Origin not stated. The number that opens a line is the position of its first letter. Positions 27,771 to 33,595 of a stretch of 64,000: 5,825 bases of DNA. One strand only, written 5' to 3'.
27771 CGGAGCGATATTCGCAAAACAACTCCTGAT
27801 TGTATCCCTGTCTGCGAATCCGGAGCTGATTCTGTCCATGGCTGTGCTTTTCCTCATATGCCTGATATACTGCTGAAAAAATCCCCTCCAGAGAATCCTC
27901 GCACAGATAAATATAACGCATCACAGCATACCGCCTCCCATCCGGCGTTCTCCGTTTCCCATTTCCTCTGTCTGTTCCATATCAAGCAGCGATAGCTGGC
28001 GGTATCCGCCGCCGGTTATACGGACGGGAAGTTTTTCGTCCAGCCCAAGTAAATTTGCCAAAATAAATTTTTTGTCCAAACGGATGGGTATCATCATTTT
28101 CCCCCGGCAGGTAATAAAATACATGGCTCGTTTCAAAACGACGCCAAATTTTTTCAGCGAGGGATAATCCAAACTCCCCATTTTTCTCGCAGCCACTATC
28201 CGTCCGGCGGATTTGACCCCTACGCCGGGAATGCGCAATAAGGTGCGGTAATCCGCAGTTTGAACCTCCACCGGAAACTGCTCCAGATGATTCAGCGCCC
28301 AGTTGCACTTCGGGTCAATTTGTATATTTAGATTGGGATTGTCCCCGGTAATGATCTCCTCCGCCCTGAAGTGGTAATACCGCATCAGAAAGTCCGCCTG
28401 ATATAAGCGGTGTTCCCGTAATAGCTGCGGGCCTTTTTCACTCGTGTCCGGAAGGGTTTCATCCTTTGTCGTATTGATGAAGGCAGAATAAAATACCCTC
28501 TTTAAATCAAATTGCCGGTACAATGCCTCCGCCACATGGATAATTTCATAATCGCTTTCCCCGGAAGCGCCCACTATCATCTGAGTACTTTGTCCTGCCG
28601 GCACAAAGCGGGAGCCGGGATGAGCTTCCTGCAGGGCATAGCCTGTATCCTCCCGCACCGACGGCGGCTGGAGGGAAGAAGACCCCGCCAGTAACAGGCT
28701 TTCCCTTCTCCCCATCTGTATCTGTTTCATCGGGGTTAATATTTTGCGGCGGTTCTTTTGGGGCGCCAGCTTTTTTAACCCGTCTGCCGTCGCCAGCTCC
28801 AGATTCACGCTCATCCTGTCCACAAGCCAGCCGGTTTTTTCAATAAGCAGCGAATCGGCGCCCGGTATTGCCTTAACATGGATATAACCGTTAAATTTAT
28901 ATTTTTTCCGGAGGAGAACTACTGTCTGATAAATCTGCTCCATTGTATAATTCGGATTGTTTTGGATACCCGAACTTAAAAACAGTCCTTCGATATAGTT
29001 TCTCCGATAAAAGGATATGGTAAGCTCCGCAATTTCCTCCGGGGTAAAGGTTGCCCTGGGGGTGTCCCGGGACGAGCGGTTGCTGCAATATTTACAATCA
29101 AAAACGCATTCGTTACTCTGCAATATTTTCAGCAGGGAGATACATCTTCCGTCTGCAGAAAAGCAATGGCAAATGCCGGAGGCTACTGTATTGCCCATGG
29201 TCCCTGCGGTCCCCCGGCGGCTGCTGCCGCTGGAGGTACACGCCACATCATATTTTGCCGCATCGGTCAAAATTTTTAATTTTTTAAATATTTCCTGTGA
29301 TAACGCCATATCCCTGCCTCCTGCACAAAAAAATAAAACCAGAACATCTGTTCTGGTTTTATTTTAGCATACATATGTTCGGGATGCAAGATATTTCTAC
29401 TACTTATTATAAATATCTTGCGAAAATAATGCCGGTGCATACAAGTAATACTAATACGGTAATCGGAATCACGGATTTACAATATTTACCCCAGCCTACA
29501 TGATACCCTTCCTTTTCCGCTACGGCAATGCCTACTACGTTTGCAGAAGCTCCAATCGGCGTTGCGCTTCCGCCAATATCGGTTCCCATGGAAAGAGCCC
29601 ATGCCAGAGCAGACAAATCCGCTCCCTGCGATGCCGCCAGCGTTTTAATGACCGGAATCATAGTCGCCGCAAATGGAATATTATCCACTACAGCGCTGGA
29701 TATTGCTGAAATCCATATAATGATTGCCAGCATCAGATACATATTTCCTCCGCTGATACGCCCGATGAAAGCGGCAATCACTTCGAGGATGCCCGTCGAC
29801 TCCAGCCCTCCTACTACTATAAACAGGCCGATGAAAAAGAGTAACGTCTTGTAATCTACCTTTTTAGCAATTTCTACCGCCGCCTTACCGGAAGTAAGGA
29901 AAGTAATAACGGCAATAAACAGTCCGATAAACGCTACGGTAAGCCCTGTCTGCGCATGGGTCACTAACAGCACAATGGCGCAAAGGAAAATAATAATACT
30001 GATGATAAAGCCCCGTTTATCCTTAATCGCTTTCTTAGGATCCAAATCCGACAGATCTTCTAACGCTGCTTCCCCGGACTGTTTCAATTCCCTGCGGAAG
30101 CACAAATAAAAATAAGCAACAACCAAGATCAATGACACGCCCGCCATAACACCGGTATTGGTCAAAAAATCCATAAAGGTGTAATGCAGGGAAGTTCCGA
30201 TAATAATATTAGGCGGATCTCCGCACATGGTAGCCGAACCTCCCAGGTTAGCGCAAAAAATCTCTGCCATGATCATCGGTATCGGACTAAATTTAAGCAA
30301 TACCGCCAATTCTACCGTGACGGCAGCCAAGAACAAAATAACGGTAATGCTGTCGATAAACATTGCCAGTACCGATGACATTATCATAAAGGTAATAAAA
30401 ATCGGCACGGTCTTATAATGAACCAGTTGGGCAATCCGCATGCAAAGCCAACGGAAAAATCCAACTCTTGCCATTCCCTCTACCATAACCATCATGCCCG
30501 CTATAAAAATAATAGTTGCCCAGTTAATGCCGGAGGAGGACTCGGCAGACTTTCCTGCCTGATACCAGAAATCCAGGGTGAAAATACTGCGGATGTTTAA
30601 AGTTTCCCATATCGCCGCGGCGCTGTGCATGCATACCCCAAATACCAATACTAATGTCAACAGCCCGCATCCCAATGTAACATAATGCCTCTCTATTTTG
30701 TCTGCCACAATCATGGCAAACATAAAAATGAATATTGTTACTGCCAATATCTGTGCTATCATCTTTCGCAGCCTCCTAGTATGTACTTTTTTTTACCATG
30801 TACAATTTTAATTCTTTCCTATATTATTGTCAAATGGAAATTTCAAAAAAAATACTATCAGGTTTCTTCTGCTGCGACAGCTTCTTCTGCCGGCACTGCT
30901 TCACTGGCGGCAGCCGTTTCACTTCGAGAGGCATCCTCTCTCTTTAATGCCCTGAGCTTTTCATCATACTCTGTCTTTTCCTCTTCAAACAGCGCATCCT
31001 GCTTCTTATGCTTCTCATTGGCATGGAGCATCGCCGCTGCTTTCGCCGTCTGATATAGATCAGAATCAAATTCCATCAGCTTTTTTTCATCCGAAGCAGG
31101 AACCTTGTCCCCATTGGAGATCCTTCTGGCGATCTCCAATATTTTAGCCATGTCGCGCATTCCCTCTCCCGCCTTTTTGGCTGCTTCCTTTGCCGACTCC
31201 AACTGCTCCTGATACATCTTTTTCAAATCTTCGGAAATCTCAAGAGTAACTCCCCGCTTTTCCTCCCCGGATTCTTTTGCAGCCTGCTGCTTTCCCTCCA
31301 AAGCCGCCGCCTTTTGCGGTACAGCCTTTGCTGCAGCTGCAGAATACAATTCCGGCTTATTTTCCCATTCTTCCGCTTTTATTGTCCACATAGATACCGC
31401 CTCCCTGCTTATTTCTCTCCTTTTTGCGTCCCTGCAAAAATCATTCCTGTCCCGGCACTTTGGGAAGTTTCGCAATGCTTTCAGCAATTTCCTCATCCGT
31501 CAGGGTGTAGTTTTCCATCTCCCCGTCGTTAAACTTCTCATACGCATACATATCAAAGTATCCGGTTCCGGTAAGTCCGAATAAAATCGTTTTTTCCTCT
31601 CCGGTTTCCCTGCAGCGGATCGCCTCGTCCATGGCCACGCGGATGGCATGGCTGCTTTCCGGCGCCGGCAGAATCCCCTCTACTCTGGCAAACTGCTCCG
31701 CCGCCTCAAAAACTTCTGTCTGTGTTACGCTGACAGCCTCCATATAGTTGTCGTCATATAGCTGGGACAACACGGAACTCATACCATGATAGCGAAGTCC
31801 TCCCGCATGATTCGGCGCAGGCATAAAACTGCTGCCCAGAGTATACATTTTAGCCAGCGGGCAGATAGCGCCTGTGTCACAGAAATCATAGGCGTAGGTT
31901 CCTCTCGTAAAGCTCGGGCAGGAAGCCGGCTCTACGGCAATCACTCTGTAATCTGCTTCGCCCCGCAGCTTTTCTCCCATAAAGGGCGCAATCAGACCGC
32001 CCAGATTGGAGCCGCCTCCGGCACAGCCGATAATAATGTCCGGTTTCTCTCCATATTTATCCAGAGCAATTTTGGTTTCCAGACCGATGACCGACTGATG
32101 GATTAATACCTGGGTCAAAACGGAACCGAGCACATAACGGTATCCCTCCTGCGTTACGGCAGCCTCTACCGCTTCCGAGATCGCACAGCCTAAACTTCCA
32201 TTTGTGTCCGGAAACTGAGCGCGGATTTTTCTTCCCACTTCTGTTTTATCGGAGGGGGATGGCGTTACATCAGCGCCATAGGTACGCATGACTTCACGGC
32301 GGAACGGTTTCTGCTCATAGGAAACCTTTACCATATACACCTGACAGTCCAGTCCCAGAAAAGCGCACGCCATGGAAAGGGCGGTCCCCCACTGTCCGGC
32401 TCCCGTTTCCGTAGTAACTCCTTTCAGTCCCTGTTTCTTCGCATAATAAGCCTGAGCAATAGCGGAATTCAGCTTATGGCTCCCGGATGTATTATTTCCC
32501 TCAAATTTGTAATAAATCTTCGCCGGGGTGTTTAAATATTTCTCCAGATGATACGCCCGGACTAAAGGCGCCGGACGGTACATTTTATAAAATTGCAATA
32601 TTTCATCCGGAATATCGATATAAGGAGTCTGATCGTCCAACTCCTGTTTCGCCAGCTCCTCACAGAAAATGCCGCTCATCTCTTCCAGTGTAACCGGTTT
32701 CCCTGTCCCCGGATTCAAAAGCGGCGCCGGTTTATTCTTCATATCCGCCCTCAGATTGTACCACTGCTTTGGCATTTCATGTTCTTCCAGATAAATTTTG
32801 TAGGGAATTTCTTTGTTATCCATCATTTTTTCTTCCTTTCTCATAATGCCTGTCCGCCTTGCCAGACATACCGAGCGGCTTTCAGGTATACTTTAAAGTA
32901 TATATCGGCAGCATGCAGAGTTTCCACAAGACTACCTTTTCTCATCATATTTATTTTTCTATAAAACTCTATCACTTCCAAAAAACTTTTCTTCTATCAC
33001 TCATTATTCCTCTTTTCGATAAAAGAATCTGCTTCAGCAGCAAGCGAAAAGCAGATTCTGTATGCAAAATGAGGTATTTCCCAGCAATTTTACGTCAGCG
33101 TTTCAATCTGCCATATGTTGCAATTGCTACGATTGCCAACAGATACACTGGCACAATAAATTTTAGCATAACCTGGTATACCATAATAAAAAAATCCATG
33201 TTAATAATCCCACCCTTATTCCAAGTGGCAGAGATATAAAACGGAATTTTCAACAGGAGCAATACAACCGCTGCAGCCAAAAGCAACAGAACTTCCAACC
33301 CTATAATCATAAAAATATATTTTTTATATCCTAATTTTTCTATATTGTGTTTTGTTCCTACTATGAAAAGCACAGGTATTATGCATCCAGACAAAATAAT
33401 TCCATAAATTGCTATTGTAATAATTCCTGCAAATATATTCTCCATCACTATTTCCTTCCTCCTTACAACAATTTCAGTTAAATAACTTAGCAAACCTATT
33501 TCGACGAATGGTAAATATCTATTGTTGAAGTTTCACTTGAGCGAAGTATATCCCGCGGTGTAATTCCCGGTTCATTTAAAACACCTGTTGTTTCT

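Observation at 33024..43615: Candidate new system: AT-rich island encoding a condensation-domain-free thiotemplated amide assembly line plus secreted partners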

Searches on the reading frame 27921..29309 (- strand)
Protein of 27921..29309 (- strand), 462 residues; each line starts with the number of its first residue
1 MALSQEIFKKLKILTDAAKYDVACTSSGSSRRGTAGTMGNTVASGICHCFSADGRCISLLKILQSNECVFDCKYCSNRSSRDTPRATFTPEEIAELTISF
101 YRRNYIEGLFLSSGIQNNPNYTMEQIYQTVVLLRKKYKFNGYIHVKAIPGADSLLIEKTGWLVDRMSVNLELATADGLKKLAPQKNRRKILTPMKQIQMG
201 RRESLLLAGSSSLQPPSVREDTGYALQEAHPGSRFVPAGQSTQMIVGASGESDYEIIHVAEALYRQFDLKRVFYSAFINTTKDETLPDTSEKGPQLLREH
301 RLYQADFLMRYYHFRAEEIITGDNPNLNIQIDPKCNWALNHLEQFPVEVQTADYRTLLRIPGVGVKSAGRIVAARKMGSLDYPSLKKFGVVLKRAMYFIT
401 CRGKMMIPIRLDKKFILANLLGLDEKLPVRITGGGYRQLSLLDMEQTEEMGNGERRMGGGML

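Call 9: search_protein_families(library=pfam, max_evalue=0.001, proteins=[window:27921-29309:-])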
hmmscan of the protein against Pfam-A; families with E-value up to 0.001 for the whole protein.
window:27921-29309:- (462 aa): 2 families
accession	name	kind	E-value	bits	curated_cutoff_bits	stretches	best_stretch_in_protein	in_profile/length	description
PF04055.27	Radical_SAM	-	7.9e-07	29.8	29.5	1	65-191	4-130/166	Radical SAM superfamily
PF13353.11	Fer4_12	-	0.00054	20.7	22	1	66-143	13-93/137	4Fe-4S single cluster domain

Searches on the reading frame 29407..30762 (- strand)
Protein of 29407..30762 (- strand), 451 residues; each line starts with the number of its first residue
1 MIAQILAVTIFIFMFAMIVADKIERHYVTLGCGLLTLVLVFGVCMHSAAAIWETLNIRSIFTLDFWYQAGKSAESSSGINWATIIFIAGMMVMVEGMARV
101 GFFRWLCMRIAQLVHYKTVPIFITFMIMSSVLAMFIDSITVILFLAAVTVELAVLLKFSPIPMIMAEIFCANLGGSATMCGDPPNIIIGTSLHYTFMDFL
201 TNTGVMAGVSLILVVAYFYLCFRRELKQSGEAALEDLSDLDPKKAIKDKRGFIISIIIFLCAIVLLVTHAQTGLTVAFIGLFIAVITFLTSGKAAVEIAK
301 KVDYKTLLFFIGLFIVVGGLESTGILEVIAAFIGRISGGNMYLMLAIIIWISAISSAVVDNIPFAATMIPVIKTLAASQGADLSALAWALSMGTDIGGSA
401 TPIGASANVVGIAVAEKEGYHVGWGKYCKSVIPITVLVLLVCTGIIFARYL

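Call 9: search_protein_families(library=pfam, max_evalue=0.001, proteins=[window:29407-30762:-])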
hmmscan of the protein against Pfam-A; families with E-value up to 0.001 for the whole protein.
window:29407-30762:- (451 aa): 4 families
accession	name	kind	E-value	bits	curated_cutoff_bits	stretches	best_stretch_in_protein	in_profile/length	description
PF03600.22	CitMHS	-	1.4e-78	264.8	31.9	1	16-393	2-336/336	Citrate transporter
PF02040.21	ArsB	-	8.7e-22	78.5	22.2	1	76-442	47-415/423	Arsenical pump membrane protein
PF00939.25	Na_sulph_symp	-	1.6e-10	41.1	27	2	195-416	214-437/472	Sodium:sulfate symporter transmembrane region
PF06808.19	DctM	-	4.1e-05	23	23.8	1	204-445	175-407/413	Tripartite ATP-independent periplasmic transporter, DctM component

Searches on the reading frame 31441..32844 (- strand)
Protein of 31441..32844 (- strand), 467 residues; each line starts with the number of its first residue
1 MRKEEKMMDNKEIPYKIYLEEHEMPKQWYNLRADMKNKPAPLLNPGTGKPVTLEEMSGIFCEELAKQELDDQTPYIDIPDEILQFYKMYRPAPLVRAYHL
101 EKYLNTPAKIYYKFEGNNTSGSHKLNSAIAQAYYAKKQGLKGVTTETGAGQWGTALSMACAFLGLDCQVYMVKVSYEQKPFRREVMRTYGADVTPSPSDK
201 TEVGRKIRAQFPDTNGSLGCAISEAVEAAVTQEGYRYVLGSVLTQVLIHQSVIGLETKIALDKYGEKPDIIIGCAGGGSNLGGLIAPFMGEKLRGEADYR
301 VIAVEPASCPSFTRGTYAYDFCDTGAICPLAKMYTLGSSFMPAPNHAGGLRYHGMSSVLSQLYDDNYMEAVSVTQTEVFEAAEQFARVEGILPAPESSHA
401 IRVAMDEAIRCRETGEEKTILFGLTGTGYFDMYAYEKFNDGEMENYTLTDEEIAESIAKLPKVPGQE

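Call 9: search_protein_families(library=pfam, max_evalue=0.001, proteins=[window:31441-32844:-])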
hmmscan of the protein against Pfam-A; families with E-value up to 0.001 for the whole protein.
window:31441-32844:- (467 aa): 1 family
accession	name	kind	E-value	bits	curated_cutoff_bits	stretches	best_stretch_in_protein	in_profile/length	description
PF00291.31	PALP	-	2.5e-44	152.2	35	1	89-426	5-295/295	Pyridoxal-phosphate dependent enzyme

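Call 94: search_protein_families(library=ncbifam, max_evalue=1e-10, proteins=[window:31441-32844:-])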
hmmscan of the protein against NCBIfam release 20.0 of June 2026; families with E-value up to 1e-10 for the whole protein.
window:31441-32844:- (467 aa): 10 families
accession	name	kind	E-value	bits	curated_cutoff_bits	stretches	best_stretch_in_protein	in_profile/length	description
NF009057.0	PRK12391.1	equivalog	1.1e-205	683.3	366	1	15-453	4-440/441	TrpB-like pyridoxal phosphate-dependent enzyme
TIGR01415.1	trpB_rel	hypoth_equivalog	5.5e-176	585.4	518.85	1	24-440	1-417/419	TrpB-like pyridoxal phosphate-dependent enzyme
TIGR00263.1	trpB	equivalog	2e-45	155.5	392.45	1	80-434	40-380/385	tryptophan synthase subunit beta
NF010376.0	PRK13803.1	equivalog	3e-44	151.8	819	1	80-440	250-596/600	bifunctional phosphoribosylanthranilate isomerase/tryptophan synthase subunit beta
NF010375.0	PRK13802.1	equivalog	2.9e-31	108.3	1386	1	88-438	323-672/695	bifunctional indole-3-glycerol phosphate synthase/tryptophan synthase subunit beta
NF004996.0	PRK06381.1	equivalog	3.8e-17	62.3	266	1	91-202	15-121/319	threonine synthase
NF040741.1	ornith_OrtB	equivalog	3.3e-12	45.6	550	0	107-169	81-142/464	2-amino-4-oxopentanoate thiolase subunit OrtB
NF008735.0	PRK11761.1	equivalog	9.9e-12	44.7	413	0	92-200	13-119/296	cysteine synthase CysM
TIGR01139.1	cysK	equivalog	3.4e-11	42.9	350.95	0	93-421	9-282/298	cysteine synthase A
TIGR01136.1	cysKM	subfamily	3.7e-11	42.9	344.15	0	93-420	9-282/299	cysteine synthase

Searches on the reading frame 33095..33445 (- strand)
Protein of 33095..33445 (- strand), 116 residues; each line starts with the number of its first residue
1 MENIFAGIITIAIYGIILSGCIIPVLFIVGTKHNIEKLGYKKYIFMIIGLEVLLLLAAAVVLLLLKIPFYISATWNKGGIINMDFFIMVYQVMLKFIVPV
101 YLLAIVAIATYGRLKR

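Call 81: search_protein_families(library=phrogs, max_evalue=0.01, proteins=[window:33095-33445:-])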
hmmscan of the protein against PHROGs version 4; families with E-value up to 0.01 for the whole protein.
window:33095-33445:- (116 aa): 0 families

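Call 82: search_protein_families(library=padloc, max_evalue=0.01, proteins=[window:33095-33445:-])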
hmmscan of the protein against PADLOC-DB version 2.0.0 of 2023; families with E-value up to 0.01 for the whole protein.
window:33095-33445:- (116 aa): 0 families
